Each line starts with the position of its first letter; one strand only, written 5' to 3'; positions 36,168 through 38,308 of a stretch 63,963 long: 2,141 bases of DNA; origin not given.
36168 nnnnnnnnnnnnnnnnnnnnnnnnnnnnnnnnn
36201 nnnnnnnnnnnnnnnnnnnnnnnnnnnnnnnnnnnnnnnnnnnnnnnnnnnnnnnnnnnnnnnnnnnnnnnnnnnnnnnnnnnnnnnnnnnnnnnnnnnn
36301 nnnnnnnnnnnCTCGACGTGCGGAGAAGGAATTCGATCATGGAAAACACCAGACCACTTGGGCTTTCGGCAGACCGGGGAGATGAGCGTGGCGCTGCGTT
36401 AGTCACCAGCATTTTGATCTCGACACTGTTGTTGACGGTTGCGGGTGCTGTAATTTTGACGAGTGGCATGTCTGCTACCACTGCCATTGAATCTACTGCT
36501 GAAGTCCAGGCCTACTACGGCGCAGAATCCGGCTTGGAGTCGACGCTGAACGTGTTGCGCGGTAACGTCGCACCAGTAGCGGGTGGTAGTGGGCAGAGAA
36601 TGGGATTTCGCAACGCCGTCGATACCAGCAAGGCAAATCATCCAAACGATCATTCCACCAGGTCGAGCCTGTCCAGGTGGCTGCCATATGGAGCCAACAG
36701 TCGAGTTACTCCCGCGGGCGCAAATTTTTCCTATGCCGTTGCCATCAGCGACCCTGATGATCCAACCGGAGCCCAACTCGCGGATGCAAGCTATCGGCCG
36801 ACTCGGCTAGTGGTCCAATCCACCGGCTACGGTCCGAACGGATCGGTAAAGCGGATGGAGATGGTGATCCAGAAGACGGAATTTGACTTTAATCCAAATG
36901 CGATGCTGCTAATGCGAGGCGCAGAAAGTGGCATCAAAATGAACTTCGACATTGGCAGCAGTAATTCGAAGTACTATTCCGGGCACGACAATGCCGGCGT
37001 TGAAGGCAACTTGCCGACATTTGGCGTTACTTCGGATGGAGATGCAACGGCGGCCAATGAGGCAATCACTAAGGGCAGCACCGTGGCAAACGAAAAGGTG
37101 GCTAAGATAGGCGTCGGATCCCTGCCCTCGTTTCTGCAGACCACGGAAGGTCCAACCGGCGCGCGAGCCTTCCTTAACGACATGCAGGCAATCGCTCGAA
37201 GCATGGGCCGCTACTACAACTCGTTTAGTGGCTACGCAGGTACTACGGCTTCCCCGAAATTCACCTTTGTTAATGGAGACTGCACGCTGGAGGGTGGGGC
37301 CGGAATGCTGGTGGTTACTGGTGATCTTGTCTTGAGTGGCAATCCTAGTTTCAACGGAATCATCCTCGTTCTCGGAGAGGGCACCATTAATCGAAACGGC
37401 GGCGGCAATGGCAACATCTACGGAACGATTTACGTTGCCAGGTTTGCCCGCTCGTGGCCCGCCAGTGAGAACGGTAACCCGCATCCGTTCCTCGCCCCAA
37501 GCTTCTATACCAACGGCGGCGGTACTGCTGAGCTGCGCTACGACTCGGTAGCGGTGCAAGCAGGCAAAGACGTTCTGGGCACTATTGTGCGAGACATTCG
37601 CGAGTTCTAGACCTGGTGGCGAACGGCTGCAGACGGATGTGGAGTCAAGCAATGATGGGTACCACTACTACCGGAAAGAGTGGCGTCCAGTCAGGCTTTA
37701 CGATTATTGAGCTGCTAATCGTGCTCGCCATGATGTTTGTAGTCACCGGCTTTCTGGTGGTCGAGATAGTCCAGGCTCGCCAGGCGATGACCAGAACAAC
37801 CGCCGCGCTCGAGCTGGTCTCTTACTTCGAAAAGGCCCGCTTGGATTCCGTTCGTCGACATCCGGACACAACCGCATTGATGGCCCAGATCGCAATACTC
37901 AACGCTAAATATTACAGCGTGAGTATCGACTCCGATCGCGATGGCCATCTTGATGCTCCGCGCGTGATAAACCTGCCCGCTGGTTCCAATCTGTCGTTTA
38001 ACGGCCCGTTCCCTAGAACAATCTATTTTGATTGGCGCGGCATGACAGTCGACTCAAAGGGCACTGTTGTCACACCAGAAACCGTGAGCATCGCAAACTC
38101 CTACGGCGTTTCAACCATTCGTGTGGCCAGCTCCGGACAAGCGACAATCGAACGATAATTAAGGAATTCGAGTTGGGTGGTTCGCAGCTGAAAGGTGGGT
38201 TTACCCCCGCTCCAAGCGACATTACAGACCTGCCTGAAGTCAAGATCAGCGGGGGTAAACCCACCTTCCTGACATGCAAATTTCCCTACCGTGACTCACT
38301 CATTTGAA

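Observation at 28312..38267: Two tandem sigma-54-driven minor-pilin modules in GspH-I-J-K order, with no core pilus machinery nearby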

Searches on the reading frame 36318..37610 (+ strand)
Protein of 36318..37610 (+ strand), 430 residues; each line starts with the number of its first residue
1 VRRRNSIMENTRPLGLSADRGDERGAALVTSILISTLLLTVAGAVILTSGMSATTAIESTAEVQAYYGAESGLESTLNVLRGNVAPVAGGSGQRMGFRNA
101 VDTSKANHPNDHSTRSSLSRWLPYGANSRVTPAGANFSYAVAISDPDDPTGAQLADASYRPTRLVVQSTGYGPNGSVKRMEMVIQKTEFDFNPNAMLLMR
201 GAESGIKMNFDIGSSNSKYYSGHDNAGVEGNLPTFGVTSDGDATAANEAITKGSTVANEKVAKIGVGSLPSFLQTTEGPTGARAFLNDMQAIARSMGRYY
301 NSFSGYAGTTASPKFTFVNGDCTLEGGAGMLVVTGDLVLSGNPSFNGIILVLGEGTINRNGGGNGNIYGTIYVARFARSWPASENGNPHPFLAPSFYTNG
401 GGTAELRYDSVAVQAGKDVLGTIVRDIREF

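Call 3: search_protein_families(library=pfam, proteins=[window:36318-37610:+], max_evalue=0.1)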
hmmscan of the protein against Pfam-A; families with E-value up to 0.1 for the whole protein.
window:36318-37610:+ (430 aa): 0 families

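Call 4: search_protein_families(library=ncbifam, proteins=[window:36318-37610:+], max_evalue=0.1)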
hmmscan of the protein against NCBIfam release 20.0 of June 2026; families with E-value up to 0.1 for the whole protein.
window:36318-37610:+ (430 aa): 1 family
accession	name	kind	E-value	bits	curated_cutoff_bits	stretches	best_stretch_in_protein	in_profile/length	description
NF037980.1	T2SS_GspK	equivalog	0.027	14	130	1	23-81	1-59/307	type II secretion system minor pseudopilin GspK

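Call 44: find_homologous_proteins(query=window:36318-37610:+, max_evalue=0.001)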
Query window:36318-37610:+ (430 aa): 1552 proteins with E <= 0.001 among 8000 candidates; the best 120 are listed.
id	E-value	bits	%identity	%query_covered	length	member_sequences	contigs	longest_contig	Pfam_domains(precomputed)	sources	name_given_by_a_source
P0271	3.7e-274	927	100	98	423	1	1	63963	-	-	-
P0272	4.3e-227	772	84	98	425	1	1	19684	-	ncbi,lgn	-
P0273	1.4e-223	760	82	98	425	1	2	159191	-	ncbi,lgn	-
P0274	9.6e-221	751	81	98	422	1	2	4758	-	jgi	jgi:hypothetical protein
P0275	1.2e-208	711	77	98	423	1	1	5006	-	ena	-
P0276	2.2e-188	644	70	98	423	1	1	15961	-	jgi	jgi:hypothetical protein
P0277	5.3e-188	643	72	95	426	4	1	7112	-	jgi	jgi:hypothetical protein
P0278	1.8e-187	641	71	96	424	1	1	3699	-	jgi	jgi:hypothetical protein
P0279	4.4e-187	640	69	98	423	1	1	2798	-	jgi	jgi:hypothetical protein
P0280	9.4e-187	639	70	97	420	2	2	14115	-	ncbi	-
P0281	6.6e-185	633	70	96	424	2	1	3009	-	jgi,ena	-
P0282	7.8e-185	633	70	96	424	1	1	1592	-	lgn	-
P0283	2.6e-184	631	69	97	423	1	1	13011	-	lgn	-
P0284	1.7e-183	628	70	96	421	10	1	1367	-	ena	-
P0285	5.1e-183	627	66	98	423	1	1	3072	-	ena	-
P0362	8.1e-173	593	66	96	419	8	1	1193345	-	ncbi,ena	-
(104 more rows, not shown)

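Call 46: find_encoding_contigs(protein=P0273, flank=10000, max_places=1)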
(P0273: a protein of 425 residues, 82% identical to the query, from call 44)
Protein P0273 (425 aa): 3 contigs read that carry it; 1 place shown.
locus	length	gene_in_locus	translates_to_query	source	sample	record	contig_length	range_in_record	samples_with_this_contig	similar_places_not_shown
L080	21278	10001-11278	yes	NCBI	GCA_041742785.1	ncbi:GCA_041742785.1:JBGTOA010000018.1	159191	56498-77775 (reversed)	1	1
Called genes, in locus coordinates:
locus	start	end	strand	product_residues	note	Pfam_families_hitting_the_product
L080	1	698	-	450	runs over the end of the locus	PF01979:Amidohydro_1, PF07969:Amidohydro_3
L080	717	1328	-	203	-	PF01464:SLT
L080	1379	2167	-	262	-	PF12997:DUF3881 (weak)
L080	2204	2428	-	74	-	-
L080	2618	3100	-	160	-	-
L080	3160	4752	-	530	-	PF24575:TPR_Slam (weak), PF14559:TPR_19, PF13371:TPR_9 (weak), PF13432:TPR_16 (weak), PF13650:Asp_protease_2, PF13975:gag-asp_proteas, PF13650:Asp_protease_2, PF13975:gag-asp_proteas, +10 more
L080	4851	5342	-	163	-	PF22175:Ogg-HhH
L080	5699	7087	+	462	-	PF02113:Peptidase_S13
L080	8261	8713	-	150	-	-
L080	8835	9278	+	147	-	-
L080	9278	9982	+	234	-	PF07963:N_methyl (weak)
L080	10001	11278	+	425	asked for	-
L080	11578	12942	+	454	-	PF00072:Response_reg, PF00158:Sigma54_activat, PF01078:Mg_chelatase (faint), PF14532:Sigma54_activ_2, PF07728:AAA_5, PF25601:AAA_lid_14, PF02954:HTH_8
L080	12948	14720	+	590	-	PF03023:MurJ, PF01554:MatE (weak)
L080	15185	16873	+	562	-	PF03853:YjeF_N, PF01256:Carb_kinase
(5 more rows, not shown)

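Call 47: find_encoding_contigs(protein=P0362, flank=10000, max_places=1)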
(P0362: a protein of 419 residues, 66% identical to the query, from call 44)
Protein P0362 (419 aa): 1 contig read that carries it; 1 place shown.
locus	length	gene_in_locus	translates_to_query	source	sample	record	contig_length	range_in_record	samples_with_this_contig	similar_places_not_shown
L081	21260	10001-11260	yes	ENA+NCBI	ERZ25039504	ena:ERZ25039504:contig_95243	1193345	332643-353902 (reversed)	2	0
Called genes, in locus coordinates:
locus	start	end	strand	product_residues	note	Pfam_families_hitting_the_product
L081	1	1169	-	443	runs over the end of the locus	PF01979:Amidohydro_1, PF07969:Amidohydro_3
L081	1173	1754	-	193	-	PF01464:SLT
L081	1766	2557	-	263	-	-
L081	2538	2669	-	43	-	-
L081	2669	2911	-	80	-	-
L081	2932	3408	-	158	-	PF01850:PIN (weak)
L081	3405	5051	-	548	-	PF07719:TPR_2 (faint), PF13181:TPR_8 (faint), PF13371:TPR_9 (weak), PF13432:TPR_16, PF13650:Asp_protease_2, PF13975:gag-asp_proteas, PF13650:Asp_protease_2, PF13975:gag-asp_proteas, +5 more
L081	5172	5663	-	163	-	PF22175:Ogg-HhH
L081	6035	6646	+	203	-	PF02113:Peptidase_S13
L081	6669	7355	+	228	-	PF02113:Peptidase_S13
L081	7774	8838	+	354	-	-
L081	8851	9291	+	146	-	-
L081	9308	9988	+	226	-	PF07963:N_methyl (weak)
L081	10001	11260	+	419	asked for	-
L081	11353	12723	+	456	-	PF00072:Response_reg, PF00158:Sigma54_activat, PF14532:Sigma54_activ_2, PF07728:AAA_5, PF25601:AAA_lid_14, PF02954:HTH_8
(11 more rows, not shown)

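Call 61: search_solved_structures(query=A3, max_evalue=5)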
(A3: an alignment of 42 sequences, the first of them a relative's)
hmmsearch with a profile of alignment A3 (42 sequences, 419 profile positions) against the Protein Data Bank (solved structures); distinct sequences matched with E-value up to 5: 1.
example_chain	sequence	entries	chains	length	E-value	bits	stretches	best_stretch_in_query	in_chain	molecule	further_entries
2die_A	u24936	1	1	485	0.34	12.7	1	71-152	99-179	amylase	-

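Call 70: predict_structure(alignment_id=A3)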
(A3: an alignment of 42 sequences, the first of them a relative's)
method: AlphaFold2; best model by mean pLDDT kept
length: 423 residues; sequences in the alignment: 42
mean_pLDDT: 79.6   pTM: 0.63
mean pLDDT of the five models: 79.6, 79.6, 79.3, 76.8, 73.8
residues with pLDDT >= 90: 101; 70-90: 234; 50-70: 72; < 50: 16
segments of 3 or more residues with pLDDT < 50: 1-13
pLDDT, mean of each block of 10 residues (from residue 1): 40 56 80 74 53 77 85 73 62 69 66 79 85 87 69 80 87 83 83 91 82 87 90 91 78 87 88 86 81 91 88 93 93 86 92 74 92 67 89 78 88 67 71
secondary structure, 60 per line:
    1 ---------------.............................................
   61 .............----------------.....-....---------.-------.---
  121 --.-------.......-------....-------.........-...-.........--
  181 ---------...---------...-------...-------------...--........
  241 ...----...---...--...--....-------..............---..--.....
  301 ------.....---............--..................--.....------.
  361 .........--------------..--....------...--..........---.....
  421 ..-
elements in order: H16-73 H90-94 H96-99 E131-137 H145-148 E156-164 E170-178 E190-192 E202-204 E212-214 E228-230 H233-243 E248-250 E254-256 H264-267 H275-288 E296-300 E307-311 E315-326 E329-346 E349-353 E360-369 E388-391 E398-400 H403-412 E416-422

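Call 72: fold_search(model_id=the predicted structure, library=pdb)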
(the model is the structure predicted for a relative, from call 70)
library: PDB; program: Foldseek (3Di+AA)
matches with E <= 10: 78; with E <= 0.001: 0
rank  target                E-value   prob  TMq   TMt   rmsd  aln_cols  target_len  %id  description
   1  6eio                  9.7e-02  0.35  0.19  0.32   9.9       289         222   10  Crystal structure of an ice binding protein from an Antarctic Biological Consortium (released 2018-03-28)
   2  6mzp_B                3.5e-01  0.01  0.07  0.08  18.6       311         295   10  Zebrafish betaglycan orphan domain structure from orthorhombic crystal form (released 2019-08-21)
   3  9u4u_A                7.7e-01  0.01  0.05  0.09  16.3       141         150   11  Structure of the functional amyloid FapC from Pseudomonas sp.UK4 (released 2025-08-06)
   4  2rau                  1.9e+00  0.01  0.08  0.10  19.9       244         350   10  Crystal structure of a putative lipase (NP_343859.1) from Sulfolobus solfataricus at 1.85 A resolution (released 2007-10-09)
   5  2zd7_A                2.2e+00  0.07  0.10  0.16  22.0       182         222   10  The structure of VPS75 (Vacuolar protein sorting-associated protein 75) (released 2008-08-12)
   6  9yaa                  3.0e+00  0.15  0.09  0.28   5.2        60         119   22  Crystal structure of a SnoaL-like domain-containing protein from Mycobacterium ulcerans (Orthorhombic C form) (released 2025-09-24)
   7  9pl2_A                3.0e+00  0.10  0.08  0.24   5.4        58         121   24  Crystal structure of a SnoaL-like domain-containing protein from Mycobacterium ulcerans (released 2025-07-23)
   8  7eep_A                3.0e+00  0.08  0.07  0.06   8.3        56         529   12  Cyanophage Pam1 portal-adaptor complex (released 2021-10-20)
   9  4exs_A                3.0e+00  0.02  0.07  0.11  20.7       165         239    6  Crystal structure of NDM-1 bound to L-captopril (released 2012-08-08)
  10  8rtd_b                3.5e+00  0.03  0.10  0.17  23.5       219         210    9  Stalk-Arches-IMC structure from the fully-assembled R388 type IV secretion system determined by cryo-EM. (released 2024-06-19)
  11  7s5n_A                4.1e+00  0.06  0.08  0.23   5.5        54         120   20  Crystal Structure of a Putative uncharacterized protein from Mycobacterium marinum (released 2021-09-22)
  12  7s5n_D                4.3e+00  0.06  0.08  0.22   5.5        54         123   20  Crystal Structure of a Putative uncharacterized protein from Mycobacterium marinum (released 2021-09-22)
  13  6rv7_A                4.3e+00  0.05  0.07  0.08  15.0        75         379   11  Crystal Structure of Glucuronoyl Esterase from Cerrena unicolor inactive S270A variant in complex with the aldouronic  (released 2020-03-18)
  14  3ism_B                4.5e+00  0.10  0.09  0.15   9.4        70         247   13  Crystal structure of the EndoG/EndoGI complex: Mechanism of EndoG inhibition (released 2009-09-08)
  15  6rv8_A                4.8e+00  0.06  0.07  0.08  14.5        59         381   14  Crystal Structure of Glucuronoyl Esterase from Cerrena unicolor covalent complex with the aldouronic acid UXXR (released 2020-03-18)
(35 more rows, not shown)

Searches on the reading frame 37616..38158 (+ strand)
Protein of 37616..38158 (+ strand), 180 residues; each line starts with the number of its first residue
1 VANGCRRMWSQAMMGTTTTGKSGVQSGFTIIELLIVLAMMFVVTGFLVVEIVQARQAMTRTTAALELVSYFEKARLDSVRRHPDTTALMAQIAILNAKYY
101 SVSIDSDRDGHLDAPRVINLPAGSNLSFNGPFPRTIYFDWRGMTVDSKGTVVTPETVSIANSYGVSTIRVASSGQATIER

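Call 3: search_protein_families(library=pfam, proteins=[window:37616-38158:+], max_evalue=0.1)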
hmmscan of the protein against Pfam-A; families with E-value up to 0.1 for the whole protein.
window:37616-38158:+ (180 aa): 3 families
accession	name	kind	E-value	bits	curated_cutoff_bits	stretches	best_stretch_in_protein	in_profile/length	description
PF07963.17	N_methyl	-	0.0015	18.5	21.2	1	25-47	4-26/27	Prokaryotic N-terminal methylation motif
PF11773.13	ComGE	-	0.062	13.7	25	0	30-69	2-41/82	Competence system putative prepilin ComGE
PF12019.13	GspH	-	0.096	13.6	21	0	63-174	1-108/108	Type II transport protein GspH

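Call 4: search_protein_families(library=ncbifam, proteins=[window:37616-38158:+], max_evalue=0.1)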
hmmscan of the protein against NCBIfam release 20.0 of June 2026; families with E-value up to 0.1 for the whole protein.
window:37616-38158:+ (180 aa): 9 families
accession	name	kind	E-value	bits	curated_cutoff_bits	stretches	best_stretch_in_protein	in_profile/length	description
TIGR01708.2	typeII_sec_gspH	equivalog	5.4e-06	26.5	80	1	25-75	1-51/169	type II secretion system minor pseudopilin GspH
NF040982.1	ComGD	equivalog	0.00016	22.1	70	1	25-90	1-66/139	competence type IV pilus minor pilin ComGD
NF007800.0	PRK10506.1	equivalog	0.00026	20.9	158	1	24-85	7-68/163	prepilin peptidase-dependent protein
NF041013.1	T4P_ComGE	equivalog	0.00059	19.9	49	1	27-68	5-46/83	competence type IV pilus minor pilin ComGE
TIGR02532.1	IV_pilin_GFxxxE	domain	0.00096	18.9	16.3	1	25-39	1-15/24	prepilin-type N-terminal cleavage/methylation domain-containing protein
TIGR02596.1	TIGR02596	subfamily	0.0027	17.8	70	1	28-81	1-54/196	Verru_Chthon cassette protein D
NF040999.1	pilin_ComGC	equivalog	0.013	15.7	75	1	25-62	1-38/84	competence type IV pilus major pilin ComGC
NF011351.0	PRK14769.1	subfamily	0.036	14.4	216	1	37-64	127-154/156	lipoprotein signal peptidase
TIGR01710.1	typeII_sec_gspG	equivalog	0.044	13.8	88.85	1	26-77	1-55/134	type II secretion system major pseudopilin GspG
